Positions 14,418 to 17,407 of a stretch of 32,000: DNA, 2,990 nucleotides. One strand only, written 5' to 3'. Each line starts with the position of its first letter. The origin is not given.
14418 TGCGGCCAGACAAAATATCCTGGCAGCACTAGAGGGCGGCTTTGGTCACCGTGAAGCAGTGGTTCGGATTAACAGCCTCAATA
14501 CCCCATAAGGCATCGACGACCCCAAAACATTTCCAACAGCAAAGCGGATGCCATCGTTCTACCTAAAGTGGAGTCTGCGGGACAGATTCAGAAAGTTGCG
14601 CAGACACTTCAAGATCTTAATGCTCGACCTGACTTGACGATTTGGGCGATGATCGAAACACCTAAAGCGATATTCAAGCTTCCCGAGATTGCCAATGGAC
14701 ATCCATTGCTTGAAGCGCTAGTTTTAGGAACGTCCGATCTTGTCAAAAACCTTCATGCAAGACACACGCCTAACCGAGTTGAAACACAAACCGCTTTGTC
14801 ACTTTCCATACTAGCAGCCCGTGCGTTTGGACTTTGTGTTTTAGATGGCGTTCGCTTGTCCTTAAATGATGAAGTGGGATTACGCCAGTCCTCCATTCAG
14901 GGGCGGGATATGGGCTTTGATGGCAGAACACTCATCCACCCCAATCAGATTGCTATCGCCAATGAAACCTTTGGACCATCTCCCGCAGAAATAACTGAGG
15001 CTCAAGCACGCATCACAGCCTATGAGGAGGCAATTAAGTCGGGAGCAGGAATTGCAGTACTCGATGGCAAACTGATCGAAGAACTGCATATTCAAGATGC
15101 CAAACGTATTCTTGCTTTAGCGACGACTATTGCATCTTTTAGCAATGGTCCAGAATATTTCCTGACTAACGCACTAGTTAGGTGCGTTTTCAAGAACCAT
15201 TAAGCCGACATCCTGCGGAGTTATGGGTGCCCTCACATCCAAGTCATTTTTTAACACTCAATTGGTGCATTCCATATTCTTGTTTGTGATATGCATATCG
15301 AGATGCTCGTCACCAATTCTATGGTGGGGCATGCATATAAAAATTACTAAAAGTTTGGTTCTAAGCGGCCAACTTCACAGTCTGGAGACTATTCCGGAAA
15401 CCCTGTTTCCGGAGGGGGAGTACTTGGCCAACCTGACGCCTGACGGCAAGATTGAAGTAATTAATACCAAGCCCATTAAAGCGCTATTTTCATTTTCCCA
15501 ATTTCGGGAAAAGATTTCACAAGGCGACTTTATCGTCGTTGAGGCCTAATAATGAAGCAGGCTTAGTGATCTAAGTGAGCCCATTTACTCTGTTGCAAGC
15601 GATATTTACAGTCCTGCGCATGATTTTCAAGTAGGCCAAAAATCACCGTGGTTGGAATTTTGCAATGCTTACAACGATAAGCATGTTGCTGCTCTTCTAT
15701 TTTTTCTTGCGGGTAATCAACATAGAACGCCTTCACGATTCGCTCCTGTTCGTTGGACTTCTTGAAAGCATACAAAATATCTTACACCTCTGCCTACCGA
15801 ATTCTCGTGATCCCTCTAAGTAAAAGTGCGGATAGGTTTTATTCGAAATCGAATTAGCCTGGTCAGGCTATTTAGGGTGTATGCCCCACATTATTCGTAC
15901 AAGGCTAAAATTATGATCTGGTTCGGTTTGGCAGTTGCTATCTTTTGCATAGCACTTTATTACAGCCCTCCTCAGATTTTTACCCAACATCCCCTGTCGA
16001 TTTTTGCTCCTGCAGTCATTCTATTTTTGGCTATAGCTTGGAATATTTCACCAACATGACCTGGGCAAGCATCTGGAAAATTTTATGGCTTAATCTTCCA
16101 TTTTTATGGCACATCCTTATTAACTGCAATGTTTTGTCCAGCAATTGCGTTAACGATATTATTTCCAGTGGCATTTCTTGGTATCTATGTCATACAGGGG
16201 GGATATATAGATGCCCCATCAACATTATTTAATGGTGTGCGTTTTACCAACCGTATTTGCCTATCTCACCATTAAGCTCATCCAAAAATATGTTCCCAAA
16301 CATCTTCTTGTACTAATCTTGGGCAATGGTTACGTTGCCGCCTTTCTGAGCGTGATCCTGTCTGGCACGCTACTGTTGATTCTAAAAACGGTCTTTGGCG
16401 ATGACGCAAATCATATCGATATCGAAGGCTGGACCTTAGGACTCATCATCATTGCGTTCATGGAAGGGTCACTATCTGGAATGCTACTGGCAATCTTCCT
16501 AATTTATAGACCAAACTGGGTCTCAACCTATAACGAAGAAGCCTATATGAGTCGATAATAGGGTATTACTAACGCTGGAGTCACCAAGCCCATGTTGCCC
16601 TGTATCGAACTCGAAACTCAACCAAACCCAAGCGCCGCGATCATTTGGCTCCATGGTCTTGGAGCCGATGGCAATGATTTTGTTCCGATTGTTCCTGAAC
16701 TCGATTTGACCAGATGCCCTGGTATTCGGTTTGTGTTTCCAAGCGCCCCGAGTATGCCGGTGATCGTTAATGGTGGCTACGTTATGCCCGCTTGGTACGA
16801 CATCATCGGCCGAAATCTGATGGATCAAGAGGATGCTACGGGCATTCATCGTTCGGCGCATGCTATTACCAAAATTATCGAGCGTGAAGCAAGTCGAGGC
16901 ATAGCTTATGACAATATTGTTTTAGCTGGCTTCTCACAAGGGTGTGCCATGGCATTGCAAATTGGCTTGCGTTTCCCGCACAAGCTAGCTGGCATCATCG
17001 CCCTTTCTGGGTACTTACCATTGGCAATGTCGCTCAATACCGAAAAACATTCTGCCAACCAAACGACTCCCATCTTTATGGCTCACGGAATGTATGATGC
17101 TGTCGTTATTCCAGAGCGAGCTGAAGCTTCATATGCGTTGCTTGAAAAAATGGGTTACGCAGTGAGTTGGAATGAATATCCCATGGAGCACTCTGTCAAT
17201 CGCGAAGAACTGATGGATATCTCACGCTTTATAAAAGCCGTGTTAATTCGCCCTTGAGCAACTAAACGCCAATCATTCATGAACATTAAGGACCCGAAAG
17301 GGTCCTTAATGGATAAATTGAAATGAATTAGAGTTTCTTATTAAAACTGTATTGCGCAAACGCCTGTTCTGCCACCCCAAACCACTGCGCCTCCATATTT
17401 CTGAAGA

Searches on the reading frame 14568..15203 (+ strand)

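Call 47: search_protein_families(library=pfam, proteins=[window:14568-15203:+], max_evalue=0.001)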
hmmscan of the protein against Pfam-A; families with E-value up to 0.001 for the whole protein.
window:14568-15203:+ (211 aa): 2 families
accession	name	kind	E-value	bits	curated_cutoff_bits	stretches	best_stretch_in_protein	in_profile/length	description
PF03328.21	HpcH_HpaI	-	3.5e-17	62.9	25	1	9-125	101-221/221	HpcH/HpaI aldolase/citrate lyase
PF02896.24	PEP-utilizers_C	-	0.00089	18.9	22.8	0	7-66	157-215/293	PEP-utilising enzyme, PEP-binding domain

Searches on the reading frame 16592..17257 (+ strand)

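Call 47: search_protein_families(library=pfam, proteins=[window:16592-17257:+], max_evalue=0.001)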
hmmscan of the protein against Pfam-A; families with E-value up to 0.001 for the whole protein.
window:16592-17257:+ (221 aa): 5 families
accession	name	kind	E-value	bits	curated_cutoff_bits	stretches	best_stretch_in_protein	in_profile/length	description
PF02230.22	Abhydrolase_2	-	1.6e-50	172.4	23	1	12-217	12-216/217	Phospholipase/Carboxylesterase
PF03959.19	FSH1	-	1.4e-06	28.6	21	1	78-202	78-201/211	Serine hydrolase (FSH1)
PF00561.26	Abhydrolase_1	-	4.7e-06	26.9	25.8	1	106-153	68-114/245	alpha/beta hydrolase fold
PF12146.15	Hydrolase_4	-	8.6e-05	22.4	27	0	98-142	72-111/239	Serine aminopeptidase, S33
PF12697.13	Abhydrolase_6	-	0.00026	22.2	26.3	1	17-154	1-106/217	Alpha/beta hydrolase family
